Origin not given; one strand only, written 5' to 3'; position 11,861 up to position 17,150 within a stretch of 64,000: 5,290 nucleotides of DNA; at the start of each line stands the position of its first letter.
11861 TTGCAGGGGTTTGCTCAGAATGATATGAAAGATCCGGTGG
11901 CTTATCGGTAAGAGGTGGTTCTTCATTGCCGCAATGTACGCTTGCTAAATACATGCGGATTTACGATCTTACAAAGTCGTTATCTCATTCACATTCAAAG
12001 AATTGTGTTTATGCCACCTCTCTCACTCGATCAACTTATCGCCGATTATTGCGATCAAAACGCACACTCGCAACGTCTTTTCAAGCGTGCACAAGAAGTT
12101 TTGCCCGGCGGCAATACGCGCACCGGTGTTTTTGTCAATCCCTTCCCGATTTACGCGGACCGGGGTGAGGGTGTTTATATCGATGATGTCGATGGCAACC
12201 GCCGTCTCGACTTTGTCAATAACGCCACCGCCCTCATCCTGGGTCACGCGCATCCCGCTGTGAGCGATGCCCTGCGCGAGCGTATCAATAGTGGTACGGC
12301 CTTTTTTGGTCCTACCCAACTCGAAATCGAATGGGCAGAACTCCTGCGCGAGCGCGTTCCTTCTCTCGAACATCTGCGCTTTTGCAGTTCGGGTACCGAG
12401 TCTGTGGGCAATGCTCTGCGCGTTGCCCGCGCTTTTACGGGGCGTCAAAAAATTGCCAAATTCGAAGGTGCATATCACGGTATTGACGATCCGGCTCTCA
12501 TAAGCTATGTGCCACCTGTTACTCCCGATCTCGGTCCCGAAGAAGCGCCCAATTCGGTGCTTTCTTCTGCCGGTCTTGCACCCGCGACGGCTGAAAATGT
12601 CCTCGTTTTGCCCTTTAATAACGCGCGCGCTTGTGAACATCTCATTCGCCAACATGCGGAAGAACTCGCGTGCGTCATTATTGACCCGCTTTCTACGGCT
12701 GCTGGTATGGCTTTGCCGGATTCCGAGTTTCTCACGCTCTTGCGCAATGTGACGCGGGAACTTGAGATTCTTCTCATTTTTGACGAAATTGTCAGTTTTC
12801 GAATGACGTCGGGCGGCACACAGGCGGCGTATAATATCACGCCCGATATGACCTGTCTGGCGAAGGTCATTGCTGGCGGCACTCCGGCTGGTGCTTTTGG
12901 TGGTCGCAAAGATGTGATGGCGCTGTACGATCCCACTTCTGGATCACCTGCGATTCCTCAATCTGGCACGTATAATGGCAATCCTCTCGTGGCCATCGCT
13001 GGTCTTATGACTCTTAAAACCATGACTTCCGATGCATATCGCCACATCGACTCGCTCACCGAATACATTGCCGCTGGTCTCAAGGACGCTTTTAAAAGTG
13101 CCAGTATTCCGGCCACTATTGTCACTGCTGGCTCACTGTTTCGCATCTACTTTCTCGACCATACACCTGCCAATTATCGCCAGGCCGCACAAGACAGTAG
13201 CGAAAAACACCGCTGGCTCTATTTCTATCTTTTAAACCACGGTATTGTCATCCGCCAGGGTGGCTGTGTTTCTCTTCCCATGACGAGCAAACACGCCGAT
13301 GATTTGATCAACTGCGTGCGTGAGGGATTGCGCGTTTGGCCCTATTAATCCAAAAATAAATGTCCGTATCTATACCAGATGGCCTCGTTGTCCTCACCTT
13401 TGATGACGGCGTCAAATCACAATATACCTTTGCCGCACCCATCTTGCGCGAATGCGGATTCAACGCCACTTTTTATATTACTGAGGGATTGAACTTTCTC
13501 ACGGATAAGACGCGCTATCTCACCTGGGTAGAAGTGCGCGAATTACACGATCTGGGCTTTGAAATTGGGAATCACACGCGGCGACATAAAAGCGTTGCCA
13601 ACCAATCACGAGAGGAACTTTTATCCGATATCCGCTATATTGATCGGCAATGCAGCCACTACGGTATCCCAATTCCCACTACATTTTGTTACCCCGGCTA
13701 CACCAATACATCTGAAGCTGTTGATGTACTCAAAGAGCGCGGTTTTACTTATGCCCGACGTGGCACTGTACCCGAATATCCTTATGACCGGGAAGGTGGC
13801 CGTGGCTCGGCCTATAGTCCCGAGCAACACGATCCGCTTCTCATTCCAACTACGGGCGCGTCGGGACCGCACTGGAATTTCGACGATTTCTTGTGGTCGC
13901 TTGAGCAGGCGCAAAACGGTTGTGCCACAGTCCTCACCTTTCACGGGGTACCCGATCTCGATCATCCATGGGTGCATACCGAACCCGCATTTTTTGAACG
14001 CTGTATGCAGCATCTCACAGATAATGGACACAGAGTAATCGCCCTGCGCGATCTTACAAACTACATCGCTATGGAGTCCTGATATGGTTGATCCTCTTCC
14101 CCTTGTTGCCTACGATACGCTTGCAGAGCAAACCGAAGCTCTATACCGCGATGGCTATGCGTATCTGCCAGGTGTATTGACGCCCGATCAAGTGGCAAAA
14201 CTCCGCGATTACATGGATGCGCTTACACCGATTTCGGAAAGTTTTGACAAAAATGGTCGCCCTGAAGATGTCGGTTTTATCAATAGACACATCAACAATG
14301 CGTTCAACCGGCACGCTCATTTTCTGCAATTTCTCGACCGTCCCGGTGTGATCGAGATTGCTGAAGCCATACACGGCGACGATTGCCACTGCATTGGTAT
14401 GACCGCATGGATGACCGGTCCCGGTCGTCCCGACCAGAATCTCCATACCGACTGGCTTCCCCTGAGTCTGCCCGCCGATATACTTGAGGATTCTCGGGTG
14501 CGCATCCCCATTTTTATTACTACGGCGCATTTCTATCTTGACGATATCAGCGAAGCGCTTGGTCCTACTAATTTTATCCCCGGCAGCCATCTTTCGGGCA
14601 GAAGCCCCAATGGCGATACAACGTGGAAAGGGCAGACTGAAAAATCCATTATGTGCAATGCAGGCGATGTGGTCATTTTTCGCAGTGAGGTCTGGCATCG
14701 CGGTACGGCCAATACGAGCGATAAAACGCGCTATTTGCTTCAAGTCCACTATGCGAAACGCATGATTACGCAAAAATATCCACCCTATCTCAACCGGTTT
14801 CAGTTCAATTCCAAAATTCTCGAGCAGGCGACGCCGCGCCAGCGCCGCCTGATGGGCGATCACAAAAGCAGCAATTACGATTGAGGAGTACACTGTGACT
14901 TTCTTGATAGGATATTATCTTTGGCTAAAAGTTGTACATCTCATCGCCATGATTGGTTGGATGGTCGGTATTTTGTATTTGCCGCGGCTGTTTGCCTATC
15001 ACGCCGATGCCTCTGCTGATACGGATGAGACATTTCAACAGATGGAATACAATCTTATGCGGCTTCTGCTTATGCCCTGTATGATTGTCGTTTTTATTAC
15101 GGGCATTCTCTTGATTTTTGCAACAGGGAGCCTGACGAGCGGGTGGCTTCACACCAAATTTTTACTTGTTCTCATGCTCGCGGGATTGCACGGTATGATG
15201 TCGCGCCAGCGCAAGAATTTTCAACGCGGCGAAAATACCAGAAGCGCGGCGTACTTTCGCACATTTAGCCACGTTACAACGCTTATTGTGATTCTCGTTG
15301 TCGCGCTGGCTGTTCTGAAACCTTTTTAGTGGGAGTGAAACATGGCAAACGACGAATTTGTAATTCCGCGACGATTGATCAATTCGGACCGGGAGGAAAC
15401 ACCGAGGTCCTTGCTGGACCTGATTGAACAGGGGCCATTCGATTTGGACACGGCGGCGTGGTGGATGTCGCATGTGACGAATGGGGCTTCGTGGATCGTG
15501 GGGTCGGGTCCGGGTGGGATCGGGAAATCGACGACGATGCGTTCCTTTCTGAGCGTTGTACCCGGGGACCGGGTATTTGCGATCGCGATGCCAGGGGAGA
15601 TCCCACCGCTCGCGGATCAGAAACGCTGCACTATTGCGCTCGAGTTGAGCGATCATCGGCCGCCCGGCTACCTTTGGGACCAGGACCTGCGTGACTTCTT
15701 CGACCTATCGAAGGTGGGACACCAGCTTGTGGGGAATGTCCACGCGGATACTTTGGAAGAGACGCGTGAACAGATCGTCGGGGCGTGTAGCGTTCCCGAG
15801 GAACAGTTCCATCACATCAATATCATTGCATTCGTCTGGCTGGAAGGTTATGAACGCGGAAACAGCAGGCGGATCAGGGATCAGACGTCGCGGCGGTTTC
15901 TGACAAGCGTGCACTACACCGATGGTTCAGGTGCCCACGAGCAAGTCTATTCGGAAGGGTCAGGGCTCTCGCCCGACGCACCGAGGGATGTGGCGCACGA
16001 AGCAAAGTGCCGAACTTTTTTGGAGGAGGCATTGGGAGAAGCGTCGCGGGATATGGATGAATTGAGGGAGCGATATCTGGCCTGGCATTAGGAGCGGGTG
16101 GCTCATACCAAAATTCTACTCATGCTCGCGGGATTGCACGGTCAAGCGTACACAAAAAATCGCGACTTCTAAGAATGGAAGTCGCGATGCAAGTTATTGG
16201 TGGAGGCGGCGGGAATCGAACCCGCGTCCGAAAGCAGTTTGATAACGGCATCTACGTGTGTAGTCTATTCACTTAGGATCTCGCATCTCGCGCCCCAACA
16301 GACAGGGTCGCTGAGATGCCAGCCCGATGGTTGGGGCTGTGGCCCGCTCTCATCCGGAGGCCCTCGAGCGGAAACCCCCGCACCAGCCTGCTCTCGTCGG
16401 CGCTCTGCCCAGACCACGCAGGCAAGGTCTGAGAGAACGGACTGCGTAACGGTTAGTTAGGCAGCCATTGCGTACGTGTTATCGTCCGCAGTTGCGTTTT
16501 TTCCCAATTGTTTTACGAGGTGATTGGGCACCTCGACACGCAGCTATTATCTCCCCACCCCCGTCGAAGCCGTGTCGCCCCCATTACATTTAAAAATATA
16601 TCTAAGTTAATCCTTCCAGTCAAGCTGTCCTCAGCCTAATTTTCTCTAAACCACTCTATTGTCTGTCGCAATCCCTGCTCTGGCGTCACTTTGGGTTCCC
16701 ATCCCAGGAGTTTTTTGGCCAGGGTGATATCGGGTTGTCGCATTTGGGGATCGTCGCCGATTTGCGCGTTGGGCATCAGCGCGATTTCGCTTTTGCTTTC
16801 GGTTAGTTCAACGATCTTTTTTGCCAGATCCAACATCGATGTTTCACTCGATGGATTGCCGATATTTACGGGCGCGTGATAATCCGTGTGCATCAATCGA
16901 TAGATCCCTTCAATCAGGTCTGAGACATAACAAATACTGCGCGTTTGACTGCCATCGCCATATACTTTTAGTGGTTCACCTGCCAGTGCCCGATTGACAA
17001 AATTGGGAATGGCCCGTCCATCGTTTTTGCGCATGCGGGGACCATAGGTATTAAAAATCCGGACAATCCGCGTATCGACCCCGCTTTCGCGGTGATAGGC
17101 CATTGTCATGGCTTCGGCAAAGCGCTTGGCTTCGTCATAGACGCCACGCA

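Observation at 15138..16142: GC-rich single-gene insertion (P-loop NTPase) between hemJ and ssrA, flanked by direct repeats copied from inside hemJ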

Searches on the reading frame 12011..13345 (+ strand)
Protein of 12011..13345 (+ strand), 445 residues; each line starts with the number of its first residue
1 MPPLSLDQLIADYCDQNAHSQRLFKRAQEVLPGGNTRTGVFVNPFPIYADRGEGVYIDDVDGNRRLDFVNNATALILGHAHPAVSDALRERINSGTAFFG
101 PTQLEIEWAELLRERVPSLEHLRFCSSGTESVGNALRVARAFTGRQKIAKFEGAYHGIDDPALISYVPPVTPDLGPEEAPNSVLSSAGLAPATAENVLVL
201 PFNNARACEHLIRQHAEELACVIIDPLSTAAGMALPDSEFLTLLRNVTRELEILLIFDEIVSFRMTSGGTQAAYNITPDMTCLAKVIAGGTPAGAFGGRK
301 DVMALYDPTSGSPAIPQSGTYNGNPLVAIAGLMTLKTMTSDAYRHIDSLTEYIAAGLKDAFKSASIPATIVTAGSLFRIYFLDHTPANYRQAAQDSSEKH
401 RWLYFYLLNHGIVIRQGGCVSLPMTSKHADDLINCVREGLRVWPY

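Call 60: find_homologous_proteins(query=window:12011-13345:+, max_evalue=1e-30)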
Query window:12011-13345:+ (445 aa): 5679 proteins with E <= 1e-30 among 8000 candidates; the best 120 are listed.
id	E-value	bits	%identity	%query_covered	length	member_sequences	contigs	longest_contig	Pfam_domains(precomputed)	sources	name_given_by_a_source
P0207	1.9e-286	968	95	100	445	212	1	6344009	PF00202.28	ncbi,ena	-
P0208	1.6e-260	882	87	99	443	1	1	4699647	PF00202.28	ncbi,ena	-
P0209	2.0e-258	875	87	99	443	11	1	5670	PF00202.28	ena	-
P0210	3.4e-256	868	87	99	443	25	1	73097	PF00202.28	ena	-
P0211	4.4e-256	867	86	99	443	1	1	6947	PF00202.28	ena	-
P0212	4.3e-254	861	84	100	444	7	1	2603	PF00202.28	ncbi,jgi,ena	jgi:glutamate-1-semialdehyde 2,1-aminomutase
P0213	4.4e-248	841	82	100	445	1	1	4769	PF00202.28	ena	-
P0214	7.8e-247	837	81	100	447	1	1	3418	PF00202.28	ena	-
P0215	2.2e-243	826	81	99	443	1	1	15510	PF00202.28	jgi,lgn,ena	-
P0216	9.2e-236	801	78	100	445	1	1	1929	PF00202.28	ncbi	-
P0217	7.1e-228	775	77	99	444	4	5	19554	PF00202.28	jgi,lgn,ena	jgi:glutamate-1-semialdehyde 2,1-aminomutase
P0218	7.1e-227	771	77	99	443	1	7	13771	PF00202.28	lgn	-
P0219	1.0e-222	758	75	100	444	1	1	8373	PF00202.28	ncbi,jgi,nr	ncbi:MAG: aspartate aminotransferase family protein [Candidatus Latescibacteria bacterium]|jgi:gluta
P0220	3.2e-222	756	76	99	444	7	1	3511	PF00202.28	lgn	-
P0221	9.5e-221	751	74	100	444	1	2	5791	PF00202.28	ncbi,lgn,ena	-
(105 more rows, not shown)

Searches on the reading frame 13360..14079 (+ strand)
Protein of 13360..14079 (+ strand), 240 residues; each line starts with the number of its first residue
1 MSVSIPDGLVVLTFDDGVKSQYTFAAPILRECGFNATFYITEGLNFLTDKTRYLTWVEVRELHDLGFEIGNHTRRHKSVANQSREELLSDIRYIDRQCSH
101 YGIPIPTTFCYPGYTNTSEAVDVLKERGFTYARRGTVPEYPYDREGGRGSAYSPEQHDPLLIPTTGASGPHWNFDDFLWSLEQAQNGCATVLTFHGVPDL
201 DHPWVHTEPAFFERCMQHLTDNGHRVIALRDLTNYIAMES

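Call 6: search_protein_families(library=pfam, proteins=[window:13360-14079:+], max_evalue=1)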
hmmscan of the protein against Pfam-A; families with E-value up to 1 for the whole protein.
window:13360-14079:+ (240 aa): 2 families
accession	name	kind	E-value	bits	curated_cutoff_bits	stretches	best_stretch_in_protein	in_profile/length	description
PF01522.26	Polysacc_deac_1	-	1.3e-19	70.8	23.1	1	7-131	6-123/124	Polysaccharide deacetylase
PF10096.14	DUF2334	-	0.0065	16.5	26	1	55-156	55-163/203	Uncharacterized protein conserved in bacteria (DUF2334)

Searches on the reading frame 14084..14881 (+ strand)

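Call 6: search_protein_families(library=pfam, proteins=[window:14084-14881:+], max_evalue=1)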
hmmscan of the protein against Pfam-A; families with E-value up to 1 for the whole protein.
window:14084-14881:+ (266 aa): 5 families
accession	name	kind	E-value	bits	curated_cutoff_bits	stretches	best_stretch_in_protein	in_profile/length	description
PF05721.19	PhyH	-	2.3e-22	80.8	22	1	21-216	2-211/213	Phytanoyl-CoA dioxygenase (PhyH)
PF13759.12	2OG-FeII_Oxy_5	-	0.0017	19.2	27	1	175-217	54-96/101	Putative 2OG-Fe(II) oxygenase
PF07883.17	Cupin_2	-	0.019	15.1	27.2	1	189-216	38-65/70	Cupin domain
PF13640.12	2OG-FeII_Oxy_3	-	0.12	13.7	27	1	177-220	55-94/98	2OG-Fe(II) oxygenase superfamily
PF24766.1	DUF7699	-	0.24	12.5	27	1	193-252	2-62/87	Domain of unknown function (DUF7699)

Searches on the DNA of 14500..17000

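Call 59: search_rna_families(source=window, start=14500, end=17000, threshold=gathering)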
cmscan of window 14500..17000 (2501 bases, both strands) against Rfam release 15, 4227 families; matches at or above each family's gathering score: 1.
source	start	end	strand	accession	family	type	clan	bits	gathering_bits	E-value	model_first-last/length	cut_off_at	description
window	16198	16582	-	RF00023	tmRNA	Gene;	CL00001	189.7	47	3.5e-77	1-374/374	no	transfer-messenger RNA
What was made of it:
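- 16198..16582 (-): ssrA (tmRNA), tag peptide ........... Its 3' end faces the insertion. Rfam RF00023, 189.7 bits (call 59).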
